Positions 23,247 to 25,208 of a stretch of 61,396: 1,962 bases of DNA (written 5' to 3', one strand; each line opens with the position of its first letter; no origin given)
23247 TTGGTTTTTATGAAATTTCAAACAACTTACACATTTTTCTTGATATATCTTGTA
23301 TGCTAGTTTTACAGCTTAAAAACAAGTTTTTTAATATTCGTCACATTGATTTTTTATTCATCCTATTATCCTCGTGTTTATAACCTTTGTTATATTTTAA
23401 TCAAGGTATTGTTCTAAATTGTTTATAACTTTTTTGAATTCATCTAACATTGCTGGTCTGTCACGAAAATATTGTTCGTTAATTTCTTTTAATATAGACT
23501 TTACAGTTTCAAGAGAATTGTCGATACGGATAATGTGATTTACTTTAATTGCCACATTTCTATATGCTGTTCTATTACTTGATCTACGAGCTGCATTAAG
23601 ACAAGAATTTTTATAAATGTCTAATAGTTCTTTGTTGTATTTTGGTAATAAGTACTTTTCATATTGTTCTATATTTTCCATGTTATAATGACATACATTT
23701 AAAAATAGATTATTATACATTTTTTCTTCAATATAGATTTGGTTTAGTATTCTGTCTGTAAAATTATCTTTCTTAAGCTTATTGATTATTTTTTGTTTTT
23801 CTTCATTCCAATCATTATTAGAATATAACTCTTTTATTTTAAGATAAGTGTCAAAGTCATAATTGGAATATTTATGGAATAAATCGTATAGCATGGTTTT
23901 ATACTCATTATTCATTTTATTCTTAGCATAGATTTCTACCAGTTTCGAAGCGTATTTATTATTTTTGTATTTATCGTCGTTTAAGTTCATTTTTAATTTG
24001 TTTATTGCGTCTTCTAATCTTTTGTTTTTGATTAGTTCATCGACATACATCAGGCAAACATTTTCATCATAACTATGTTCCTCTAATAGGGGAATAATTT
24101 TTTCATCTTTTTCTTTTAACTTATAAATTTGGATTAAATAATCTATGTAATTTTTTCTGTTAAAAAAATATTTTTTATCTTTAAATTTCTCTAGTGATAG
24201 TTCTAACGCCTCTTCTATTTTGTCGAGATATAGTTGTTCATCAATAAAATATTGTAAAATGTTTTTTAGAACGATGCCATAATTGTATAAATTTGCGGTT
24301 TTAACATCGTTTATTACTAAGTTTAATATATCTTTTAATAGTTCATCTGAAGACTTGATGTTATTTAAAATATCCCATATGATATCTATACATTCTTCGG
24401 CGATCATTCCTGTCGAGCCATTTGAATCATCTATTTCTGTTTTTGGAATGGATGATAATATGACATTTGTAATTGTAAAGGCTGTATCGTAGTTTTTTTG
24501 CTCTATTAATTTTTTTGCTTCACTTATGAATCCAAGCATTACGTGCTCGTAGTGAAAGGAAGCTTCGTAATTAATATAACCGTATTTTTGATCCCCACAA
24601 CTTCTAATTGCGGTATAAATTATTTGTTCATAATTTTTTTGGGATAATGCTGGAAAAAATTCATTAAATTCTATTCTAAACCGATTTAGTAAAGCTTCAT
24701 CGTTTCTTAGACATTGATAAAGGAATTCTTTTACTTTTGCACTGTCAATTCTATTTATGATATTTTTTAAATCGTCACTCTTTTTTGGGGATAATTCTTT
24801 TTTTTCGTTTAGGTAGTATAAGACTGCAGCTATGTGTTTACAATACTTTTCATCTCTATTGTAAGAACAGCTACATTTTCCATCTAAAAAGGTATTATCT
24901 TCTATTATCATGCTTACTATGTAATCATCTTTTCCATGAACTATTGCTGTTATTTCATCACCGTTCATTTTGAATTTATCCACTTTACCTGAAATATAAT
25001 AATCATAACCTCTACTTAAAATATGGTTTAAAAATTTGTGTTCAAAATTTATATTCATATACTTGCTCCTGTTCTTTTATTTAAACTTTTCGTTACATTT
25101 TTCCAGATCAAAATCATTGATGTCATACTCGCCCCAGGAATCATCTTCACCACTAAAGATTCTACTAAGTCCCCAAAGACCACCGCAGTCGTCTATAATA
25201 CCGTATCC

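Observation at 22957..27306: IS256-stub-bounded island carrying a SWIM / tandem MM3350-like / UPF0158-like operon of unknown function (best candidate for an undescribed system)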

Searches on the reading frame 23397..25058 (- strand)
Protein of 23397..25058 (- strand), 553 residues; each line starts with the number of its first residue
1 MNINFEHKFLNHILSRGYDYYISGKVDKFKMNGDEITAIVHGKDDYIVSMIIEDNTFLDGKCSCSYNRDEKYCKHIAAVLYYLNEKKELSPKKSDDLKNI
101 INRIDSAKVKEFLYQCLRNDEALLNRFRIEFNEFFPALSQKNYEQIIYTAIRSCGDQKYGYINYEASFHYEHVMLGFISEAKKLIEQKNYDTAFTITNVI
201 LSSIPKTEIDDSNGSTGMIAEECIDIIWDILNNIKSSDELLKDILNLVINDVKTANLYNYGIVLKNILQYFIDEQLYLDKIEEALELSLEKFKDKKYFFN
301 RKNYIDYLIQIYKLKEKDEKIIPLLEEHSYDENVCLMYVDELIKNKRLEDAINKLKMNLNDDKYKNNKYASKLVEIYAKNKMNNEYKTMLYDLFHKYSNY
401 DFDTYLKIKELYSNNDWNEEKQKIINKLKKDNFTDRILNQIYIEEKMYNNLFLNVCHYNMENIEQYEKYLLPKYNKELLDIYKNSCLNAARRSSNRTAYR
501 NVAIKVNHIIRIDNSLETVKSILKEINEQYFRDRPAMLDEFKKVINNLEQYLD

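Call 3: search_protein_families(library=pfam, proteins=[window:23397-25058:-], max_evalue=0.1)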
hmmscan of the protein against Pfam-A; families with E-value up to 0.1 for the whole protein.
window:23397-25058:- (553 aa): 3 families
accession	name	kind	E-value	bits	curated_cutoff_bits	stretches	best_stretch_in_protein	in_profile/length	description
PF04434.22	SWIM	-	1.8e-05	24.6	19.6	1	59-84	12-38/38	SWIM zinc finger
PF20223.3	DUF6582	-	0.055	14.3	27.3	0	74-108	39-73/83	Family of unknown function (DUF6582)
PF19102.7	DUF5789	-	0.085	13.3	21.7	0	509-546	31-68/75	Family of unknown function (DUF5789)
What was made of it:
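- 23397..25058 (-): Gene S: a 553-aa protein with an N-terminal SWIM zinc finger and a TPR-like alpha-solenoid body. Pfam SWIM, E 1.8e-5 (call 3).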

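Call 4: search_protein_families(library=padloc, proteins=[window:23397-25058:-], max_evalue=1)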
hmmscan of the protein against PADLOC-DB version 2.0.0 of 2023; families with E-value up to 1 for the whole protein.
window:23397-25058:- (553 aa): 1 family
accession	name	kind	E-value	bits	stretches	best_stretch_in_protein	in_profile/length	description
PDLC05053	PDC-S62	-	5.1e-19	66.3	1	12-239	21-247/566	-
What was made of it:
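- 23397..25058 (-): PADLOC PDC-S62, E 5e-19, covering residues 12-239 (call 4).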

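Call 5: search_protein_families(library=ncbifam, proteins=[window:23397-25058:-], max_evalue=0.1)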
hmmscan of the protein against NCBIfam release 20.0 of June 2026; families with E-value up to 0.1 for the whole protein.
window:23397-25058:- (553 aa): 0 families

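Call 10: find_homologous_proteins(query=window:23397-25058:-)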
Query window:23397-25058:- (553 aa): 143 proteins with E <= 0.001 among 8000 candidates; the best 120 are listed.
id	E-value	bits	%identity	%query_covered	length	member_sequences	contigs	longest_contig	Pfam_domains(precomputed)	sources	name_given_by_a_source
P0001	0.0e+0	1206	100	100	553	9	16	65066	PF04434.23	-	-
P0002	0.0e+0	1204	100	100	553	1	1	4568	PF04434.23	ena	-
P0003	0.0e+0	1200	100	100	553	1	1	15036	-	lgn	-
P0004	0.0e+0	1197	99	100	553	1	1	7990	PF04434.23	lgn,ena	-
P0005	6.7e-268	908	75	100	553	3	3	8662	PF04434.23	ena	-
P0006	1.0e-220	752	63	100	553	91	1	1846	PF04434.23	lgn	-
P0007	2.1e-219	748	63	100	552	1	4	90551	PF04434.23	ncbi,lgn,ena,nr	ncbi:MAG: SWIM zinc finger family protein [Bacilli bacterium]|nr:SWIM zinc finger family protein [Ba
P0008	2.9e-215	734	63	100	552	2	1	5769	PF04434.23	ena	-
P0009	6.6e-215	733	61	100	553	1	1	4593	PF04434.23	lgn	-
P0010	1.2e-212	726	63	100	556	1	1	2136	PF04434.23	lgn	-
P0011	6.9e-210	717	61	100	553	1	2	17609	PF04434.23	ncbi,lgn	-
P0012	8.1e-210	716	61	100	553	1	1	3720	PF04434.23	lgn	-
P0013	1.8e-209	715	61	100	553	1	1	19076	PF04434.23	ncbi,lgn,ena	-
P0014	8.7e-208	710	61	100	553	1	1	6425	PF04434.23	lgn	-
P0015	5.2e-204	697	60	100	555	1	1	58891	PF04434.23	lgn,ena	-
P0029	8.5e-168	578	53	100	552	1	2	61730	PF04434.23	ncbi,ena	-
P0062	3.8e-109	384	40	99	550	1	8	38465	PF04434.23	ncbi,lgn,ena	-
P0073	1.4e-55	207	29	98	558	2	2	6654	PF04434.23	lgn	-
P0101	3.9e-35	140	27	98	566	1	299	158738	PF04434.23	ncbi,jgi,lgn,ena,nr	ncbi:MAG: SWIM zinc finger family protein [Lachnospiraceae bacterium]|nr:MAG: hypothetical protein B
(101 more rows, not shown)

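Call 14: find_encoding_contigs(protein=P0007, flank=8000, max_places=3)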
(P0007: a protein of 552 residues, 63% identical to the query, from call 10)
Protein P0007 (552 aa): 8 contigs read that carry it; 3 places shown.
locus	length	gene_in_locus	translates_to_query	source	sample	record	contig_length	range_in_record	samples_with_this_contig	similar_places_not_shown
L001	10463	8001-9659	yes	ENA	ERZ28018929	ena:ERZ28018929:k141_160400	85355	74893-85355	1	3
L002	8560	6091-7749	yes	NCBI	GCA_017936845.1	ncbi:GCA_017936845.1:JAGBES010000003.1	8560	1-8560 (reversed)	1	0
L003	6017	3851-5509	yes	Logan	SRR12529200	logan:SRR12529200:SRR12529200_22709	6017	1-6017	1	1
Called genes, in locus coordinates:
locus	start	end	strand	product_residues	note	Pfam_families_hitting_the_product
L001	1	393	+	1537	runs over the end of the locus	PF01580:FtsK_SpoIIIE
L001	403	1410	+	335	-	-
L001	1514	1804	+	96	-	PF01520:Amidase_3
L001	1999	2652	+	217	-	PF19570:DUF6088 (weak)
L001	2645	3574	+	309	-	PF08843:AbiEii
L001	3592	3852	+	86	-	PF20008:DUF6429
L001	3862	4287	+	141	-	-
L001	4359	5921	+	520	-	-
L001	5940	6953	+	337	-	PF07929:PRiA4_ORF3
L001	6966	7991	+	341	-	PF07929:PRiA4_ORF3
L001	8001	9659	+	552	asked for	PF04434:SWIM (weak)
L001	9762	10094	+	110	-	-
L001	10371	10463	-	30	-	?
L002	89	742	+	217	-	PF19570:DUF6088 (weak)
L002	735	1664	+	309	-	PF08843:AbiEii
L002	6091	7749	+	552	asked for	PF04434:SWIM (weak)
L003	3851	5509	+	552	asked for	PF04434:SWIM (weak)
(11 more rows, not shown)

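Call 15: find_encoding_contigs(protein=P0101, flank=8000, max_places=4)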
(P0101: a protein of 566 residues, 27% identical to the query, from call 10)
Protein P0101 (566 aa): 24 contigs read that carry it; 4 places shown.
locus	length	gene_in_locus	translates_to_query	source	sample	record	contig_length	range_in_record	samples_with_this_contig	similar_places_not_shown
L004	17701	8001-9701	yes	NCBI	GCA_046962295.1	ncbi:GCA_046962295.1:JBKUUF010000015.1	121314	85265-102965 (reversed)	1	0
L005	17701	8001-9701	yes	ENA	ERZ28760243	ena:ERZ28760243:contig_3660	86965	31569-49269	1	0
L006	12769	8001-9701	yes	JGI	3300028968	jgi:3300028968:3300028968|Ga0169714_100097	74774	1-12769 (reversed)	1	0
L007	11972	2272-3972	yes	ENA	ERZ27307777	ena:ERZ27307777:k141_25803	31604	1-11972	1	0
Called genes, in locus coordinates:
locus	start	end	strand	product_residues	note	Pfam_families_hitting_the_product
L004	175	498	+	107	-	-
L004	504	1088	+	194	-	PF22016:DUF6933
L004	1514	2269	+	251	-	PF02517:Rce1-like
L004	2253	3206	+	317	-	PF00561:Abhydrolase_1 (weak)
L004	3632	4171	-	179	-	PF12844:HTH_19 (weak), PF13560:HTH_31 (weak), PF01381:HTH_3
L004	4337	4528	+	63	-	-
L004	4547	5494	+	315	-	PF14657:Arm-DNA-bind_4, PF14659:Phage_int_SAM_3, PF00589:Phage_integrase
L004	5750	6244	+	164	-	PF20042:DUF6444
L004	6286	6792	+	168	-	PF03050:DDE_Tnp_IS66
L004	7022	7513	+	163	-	PF00293:NUDIX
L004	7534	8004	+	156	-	PF13527:Acetyltransf_9, PF00583:Acetyltransf_1, PF13673:Acetyltransf_10, PF13508:Acetyltransf_7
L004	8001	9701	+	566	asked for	PF04434:SWIM (weak)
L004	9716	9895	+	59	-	-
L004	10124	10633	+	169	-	PF00293:NUDIX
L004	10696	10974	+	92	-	PF01527:HTH_Tnp_1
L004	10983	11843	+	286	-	PF13276:HTH_21, PF00665:rve, PF13683:rve_3, PF13333:rve_2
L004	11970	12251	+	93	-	-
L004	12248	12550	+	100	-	-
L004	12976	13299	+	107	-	-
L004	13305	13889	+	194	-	PF22016:DUF6933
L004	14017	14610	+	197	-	-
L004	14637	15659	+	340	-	PF13310:Virulence_RhuM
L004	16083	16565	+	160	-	PF00293:NUDIX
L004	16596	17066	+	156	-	PF00293:NUDIX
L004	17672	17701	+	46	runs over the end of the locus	-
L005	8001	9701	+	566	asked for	PF04434:SWIM (weak)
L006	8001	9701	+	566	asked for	PF04434:SWIM (weak)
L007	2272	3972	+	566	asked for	PF04434:SWIM (weak)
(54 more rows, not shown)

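Call 24: find_related_loci(query=A1, collection=genome_contigs, flank=10000)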
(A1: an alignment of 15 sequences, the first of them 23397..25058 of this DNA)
Query A1 (553 aa) in genome_contigs; peptide patterns used: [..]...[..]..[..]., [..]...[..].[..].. (x = any residue, [..] = any of these).
599 stretches matched a pattern (row limit reached: there are more); 446 encode a relative of the query (tblastn E <= 1e-3); the best 80 are kept; 80 distinct loci.
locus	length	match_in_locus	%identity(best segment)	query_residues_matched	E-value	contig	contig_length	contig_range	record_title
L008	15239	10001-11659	63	1-553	0e+0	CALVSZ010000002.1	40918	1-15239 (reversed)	MAG: uncultured Bacilli bacterium isolate BRZ_NS__bin83 genome assembly, contig: BRZ_NS__NODE_1019_length_40918_cov_4.98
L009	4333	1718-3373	61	1-552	0e+0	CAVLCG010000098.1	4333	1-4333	bacterium isolate G02639-L1_cleanbin_000022 genome assembly, contig: Spades_G02639-L1_contig_5317, whole genome shotgun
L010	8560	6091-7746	63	1-552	0e+0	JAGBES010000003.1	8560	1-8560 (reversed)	MAG: Bacilli bacterium isolate RGIG9051 Water_deer_Rectum-4__c262, whole genome shotgun sequence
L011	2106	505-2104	60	1-534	0e+0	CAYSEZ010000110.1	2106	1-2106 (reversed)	MAG TPA_asm: uncultured Mycoplasma sp. isolate SRP225648_co1_561 genome assembly, contig: NODE_133027_length_2106_cov_21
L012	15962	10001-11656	53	1-552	6e-177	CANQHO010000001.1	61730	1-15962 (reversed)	MAG: uncultured Bacilli bacterium isolate Lapin-028__bin82 genome assembly, contig: Lapin-028__NODE_424_length_61730_cov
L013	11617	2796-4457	53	1-552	3e-174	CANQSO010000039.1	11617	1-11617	MAG: uncultured Bacilli bacterium isolate Lapin-032__bin38 genome assembly, contig: Lapin-032__NODE_7768_length_11617_co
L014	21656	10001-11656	53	1-552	8e-168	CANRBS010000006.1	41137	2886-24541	MAG: uncultured Bacilli bacterium isolate Lapin-028__bin55 genome assembly, contig: Lapin-028__NODE_965_length_41137_cov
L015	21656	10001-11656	52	1-552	2e-166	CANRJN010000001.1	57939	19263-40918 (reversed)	MAG: uncultured Bacilli bacterium isolate Lapin-021__bin67 genome assembly, contig: Lapin-021__NODE_647_length_57939_cov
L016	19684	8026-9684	50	1-553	2e-164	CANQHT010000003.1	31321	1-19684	MAG: uncultured Bacilli bacterium isolate Lapin-027__bin78 genome assembly, contig: Lapin-027__NODE_1125_length_31321_co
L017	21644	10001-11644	44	1-546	3e-120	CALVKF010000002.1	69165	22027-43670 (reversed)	MAG: uncultured Bacilli bacterium isolate BRZ_BL__bin6 genome assembly, contig: BRZ_BL__NODE_492_length_69165_cov_9.1112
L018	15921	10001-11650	41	1-544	1e-119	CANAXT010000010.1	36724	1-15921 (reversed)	MAG TPA_asm: uncultured Tenericutes bacterium isolate SRR16350204_bin.22_metawrap_v1.3_MAG genome assembly, contig: NODE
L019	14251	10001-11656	52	1-552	1e-165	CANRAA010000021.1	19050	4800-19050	MAG: uncultured Bacilli bacterium isolate Lapin-017__bin11 genome assembly, contig: Lapin-017__NODE_1600_length_19050_co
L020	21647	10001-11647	41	1-545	3e-117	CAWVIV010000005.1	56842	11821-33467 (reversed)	MAG: uncultured Bacilli bacterium isolate metabat2_pooled_metaflye.372 MAG genome assembly, contig: contig_27180, whole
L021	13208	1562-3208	41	1-545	2e-114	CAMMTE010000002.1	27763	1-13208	MAG: uncultured Tenericutes bacterium isolate ERR4835846_bin.32_MetaWRAP_v1.1_MAG genome assembly, contig: NODE_586_leng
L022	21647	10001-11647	41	1-545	1e-110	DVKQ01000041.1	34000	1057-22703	MAG TPA_asm: Candidatus Onthousia faecipullorum isolate CHK195-26880 CHK195__C147812_L34000_ERR3414590, whole genome sho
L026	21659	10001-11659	63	1-553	0e+0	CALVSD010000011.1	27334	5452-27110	MAG: uncultured Bacilli bacterium isolate BRZ_EV__bin65 genome assembly, contig: BRZ_EV__NODE_1988_length_27334_cov_9.99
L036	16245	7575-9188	44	1-546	1e-122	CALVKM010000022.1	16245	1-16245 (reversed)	MAG: uncultured Bacilli bacterium isolate BRZ_NS__bin93 genome assembly, contig: BRZ_NS__NODE_3476_length_16245_cov_39.7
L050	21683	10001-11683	27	2-544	1e-45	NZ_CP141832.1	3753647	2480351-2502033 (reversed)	Lacrimispora sinapis strain JR3 chromosome, complete genome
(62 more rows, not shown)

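Call 30: search_protein_families(library=pfam, proteins=[L001:4359-5918:+, L001:3853-4284:+, L001:9762-10091:+, L014:9365-9856:-, L036:3166-4416:+, L012:12259-12990:+, L018:12331-13068:+, L020:12250-12624:+, L021:858-1508:+], max_evalue=0.1)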
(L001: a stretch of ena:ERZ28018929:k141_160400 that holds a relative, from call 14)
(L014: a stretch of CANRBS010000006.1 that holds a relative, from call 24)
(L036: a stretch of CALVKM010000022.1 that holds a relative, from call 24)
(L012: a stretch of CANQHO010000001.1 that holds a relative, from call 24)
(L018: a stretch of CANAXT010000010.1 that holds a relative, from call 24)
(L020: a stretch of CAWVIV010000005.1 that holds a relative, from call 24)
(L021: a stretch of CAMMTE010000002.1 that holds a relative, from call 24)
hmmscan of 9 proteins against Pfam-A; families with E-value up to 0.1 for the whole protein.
L001:4359-5918:+ (520 aa): 0 families

L001:3853-4284:+ (144 aa): 4 families
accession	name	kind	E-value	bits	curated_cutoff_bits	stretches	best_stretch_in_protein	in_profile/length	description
PF13102.12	Phage_int_SAM_5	-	1.7e-06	28.7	22.3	1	18-52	47-81/98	Phage integrase SAM-like domain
PF02899.23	Phage_int_SAM_1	-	0.00017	22.2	22.3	1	22-103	1-79/83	Phage integrase, N-terminal SAM-like domain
PF09687.15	PRESAN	-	0.047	14.6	23.7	1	86-143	35-92/125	Plasmodium RESA N-terminal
PF01348.27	Intron_maturas2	-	0.056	13.8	20.8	1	35-116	39-122/140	Type II intron maturase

L001:9762-10091:+ (110 aa): 0 families

L014:9365-9856:- (164 aa): 1 family
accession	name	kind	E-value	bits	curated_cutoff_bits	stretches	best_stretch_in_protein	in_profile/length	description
PF03692.20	CxxCxxCC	-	8.5e-08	33.2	23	1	50-132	1-76/85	Putative zinc- or iron-chelating domain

L036:3166-4416:+ (417 aa): 1 family
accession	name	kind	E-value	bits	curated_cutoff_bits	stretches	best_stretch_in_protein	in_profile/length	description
PF17282.7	DUF5347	-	0.087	13.5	25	0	190-237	6-54/101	Family of unknown function (DUF5347)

L012:12259-12990:+ (244 aa): 2 families
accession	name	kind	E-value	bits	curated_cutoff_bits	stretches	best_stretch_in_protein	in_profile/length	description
PF10611.14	DUF2469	-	0.062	14.3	25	1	114-168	8-63/100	Protein of unknown function (DUF2469)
PF05889.19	SepSecS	-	0.082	12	21.1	0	160-217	135-191/389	O-phosphoseryl-tRNA(Sec) selenium transferase, SepSecS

L018:12331-13068:+ (246 aa): 0 families

L020:12250-12624:+ (125 aa): 1 family
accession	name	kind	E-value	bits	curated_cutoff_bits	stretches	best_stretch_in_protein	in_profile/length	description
PF21516.2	YqeH-like_C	-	0.095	13.6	27.7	0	96-121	69-94/95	YqeH-like, C-terminal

L021:858-1508:+ (217 aa): 5 families
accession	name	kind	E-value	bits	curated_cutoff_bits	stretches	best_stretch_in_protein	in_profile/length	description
PF13508.13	Acetyltransf_7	-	1.4e-05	25.8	27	1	122-203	28-84/84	Acetyltransferase (GNAT) domain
PF17013.11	Acetyltransf_15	-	0.00014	21.8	35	1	115-171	62-119/210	Putative acetyl-transferase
PF00583.31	Acetyltransf_1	-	0.00052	20.7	20.7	1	122-150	56-84/116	Acetyltransferase (GNAT) family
PF13673.13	Acetyltransf_10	-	0.0062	16.9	23.6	0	126-152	52-78/128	Acetyltransferase (GNAT) domain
PF08445.16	FR47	-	0.07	13.6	22.1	0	127-154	23-50/86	FR47-like protein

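Call 34: search_solved_structures(query=A2, max_evalue=1, show_alignments=2)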
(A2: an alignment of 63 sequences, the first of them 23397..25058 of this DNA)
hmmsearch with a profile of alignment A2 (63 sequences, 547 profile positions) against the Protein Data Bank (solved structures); distinct sequences matched with E-value up to 1: 0.

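Call 37: find_encoding_contigs(protein=window:23397-25058:-, flank=10000, max_places=8)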
Protein window:23397-25058:- (553 aa): 20 contigs read that carry it; 8 places shown.
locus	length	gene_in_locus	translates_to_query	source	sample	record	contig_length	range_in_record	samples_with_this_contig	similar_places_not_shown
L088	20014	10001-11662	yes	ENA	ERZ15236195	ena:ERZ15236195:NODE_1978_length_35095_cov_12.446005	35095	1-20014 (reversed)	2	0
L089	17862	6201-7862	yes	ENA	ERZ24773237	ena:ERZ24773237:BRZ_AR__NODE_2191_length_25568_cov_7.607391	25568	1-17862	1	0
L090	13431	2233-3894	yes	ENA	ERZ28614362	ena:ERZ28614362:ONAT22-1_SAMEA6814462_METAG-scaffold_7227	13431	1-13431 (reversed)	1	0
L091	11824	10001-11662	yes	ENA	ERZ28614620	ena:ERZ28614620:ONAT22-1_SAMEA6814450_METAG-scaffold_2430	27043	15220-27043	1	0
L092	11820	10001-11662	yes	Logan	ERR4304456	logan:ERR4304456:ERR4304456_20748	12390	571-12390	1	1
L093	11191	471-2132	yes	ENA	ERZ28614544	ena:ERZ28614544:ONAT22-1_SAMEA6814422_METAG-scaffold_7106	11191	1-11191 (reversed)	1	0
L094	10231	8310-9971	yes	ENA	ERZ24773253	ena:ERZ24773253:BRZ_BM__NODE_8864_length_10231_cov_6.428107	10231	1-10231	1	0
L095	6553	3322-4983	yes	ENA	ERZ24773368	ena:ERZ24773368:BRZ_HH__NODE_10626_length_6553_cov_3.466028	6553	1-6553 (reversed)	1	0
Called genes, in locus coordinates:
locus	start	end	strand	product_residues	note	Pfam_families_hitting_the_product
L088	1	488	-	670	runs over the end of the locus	PF09848:SLFN-g3_helicase (faint), PF00270:DEAD (faint), PF00580:UvrD-helicase, PF02562:PhoH (faint), PF13245:AAA_19, PF01443:Viral_helicase1 (faint), PF13361:UvrD_C (weak), PF13538:UvrD_C_2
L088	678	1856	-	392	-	PF09314:DUF1972, PF00534:Glycos_transf_1 (faint)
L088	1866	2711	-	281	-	PF00535:Glycos_transf_2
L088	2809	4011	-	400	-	PF13173:AAA_14, PF13635:DUF4143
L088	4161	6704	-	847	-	PF04138:GtrA_DPMS_TM, PF13439:Glyco_transf_4, PF00534:Glycos_transf_1, PF13692:Glyco_trans_1_4, PF13524:Glyco_trans_1_2 (weak)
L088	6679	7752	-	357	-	PF00953:Glycos_transf_4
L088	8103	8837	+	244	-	-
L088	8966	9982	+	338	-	PF07929:PRiA4_ORF3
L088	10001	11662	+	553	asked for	PF04434:SWIM (faint)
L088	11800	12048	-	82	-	PF00872:Transposase_mut (weak)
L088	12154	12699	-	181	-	PF00132:Hexapep, PF14602:Hexapep_2 (weak)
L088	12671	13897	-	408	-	PF13425:O-antigen_lig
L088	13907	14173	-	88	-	-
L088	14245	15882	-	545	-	PF12733:Cadherin-like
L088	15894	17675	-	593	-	PF08239:SH3_3 (weak), PF00404:Dockerin_1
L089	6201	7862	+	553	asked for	PF04434:SWIM (faint)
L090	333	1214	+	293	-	-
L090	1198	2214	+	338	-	PF07929:PRiA4_ORF3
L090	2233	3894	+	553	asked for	PF04434:SWIM (faint)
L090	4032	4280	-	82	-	PF00872:Transposase_mut (weak)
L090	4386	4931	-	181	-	PF00132:Hexapep, PF14602:Hexapep_2 (weak)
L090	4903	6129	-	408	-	PF13425:O-antigen_lig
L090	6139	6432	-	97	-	-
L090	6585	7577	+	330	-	PF11899:DUF3419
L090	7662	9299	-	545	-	PF12733:Cadherin-like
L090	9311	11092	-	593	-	PF08239:SH3_3 (weak), PF00404:Dockerin_1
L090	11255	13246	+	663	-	PF03816:LytR_cpsA_psr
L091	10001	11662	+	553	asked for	PF04434:SWIM (faint)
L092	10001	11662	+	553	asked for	PF04434:SWIM (faint)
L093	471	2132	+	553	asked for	PF04434:SWIM (faint)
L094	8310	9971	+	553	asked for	PF04434:SWIM (faint)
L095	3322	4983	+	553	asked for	PF04434:SWIM (faint)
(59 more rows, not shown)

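Call 39: find_encoding_contigs(protein=P0005, flank=8000, max_places=4)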
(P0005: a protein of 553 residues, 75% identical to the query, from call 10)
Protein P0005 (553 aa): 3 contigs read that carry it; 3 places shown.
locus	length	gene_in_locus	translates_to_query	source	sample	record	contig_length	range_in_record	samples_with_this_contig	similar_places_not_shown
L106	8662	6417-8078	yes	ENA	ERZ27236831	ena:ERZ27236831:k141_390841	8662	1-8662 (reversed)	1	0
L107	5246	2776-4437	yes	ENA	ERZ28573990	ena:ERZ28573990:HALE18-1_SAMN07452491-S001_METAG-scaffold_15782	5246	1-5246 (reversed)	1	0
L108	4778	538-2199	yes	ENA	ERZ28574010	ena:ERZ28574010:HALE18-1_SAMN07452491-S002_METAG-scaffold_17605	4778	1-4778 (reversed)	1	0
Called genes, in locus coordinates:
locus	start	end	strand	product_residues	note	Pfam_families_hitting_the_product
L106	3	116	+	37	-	?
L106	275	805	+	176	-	PF02482:Ribosomal_S30AE, PF16321:Ribosom_S30AE_C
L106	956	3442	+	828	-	PF07517:SecA_DEAD, PF00270:DEAD (faint), PF01043:SecA_PP_bind, PF21090:P-loop_SecA, PF07516:SecA_SW, PF02810:SEC-C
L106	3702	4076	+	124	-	PF04383:KilA-N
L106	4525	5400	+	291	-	-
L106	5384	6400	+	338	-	PF07929:PRiA4_ORF3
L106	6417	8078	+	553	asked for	PF04434:SWIM (weak)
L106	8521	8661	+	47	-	?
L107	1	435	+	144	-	?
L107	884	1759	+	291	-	-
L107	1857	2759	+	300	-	PF07929:PRiA4_ORF3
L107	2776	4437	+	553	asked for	PF04434:SWIM (weak)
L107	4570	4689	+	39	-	-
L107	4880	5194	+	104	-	PF00294:PfkB (weak)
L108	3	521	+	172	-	?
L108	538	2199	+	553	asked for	PF04434:SWIM (weak)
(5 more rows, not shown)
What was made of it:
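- A-B-S keeps the same order, with overlapping or coupled genes, across lineages down to 63% identity and at three different genomic sites (calls 14, 39).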
